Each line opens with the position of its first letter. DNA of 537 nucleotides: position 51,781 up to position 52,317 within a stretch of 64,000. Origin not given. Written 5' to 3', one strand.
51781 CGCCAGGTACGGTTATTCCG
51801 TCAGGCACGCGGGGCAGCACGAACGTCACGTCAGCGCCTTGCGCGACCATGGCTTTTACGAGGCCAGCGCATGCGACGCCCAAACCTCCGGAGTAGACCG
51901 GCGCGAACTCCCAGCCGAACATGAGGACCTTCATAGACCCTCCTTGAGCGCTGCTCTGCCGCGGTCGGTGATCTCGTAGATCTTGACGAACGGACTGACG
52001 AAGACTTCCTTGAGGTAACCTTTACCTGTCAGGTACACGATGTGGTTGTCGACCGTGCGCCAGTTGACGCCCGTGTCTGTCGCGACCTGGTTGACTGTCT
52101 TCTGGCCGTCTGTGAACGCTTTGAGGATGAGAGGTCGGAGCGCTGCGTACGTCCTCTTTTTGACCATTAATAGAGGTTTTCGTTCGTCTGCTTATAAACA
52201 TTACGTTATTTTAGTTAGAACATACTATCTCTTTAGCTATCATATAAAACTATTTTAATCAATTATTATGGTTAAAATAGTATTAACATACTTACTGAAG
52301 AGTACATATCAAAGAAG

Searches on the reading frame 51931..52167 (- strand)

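Call 78: search_protein_families(library=pfam, proteins=[window:51931-52167:-], max_evalue=0.001)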
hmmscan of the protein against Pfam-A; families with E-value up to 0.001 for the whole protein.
window:51931-52167:- (78 aa): 1 family
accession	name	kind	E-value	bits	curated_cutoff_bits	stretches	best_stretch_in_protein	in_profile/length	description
PF14947.12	HTH_45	-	0.00076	19.9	25.5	1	6-75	3-67/77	Winged helix-turn-helix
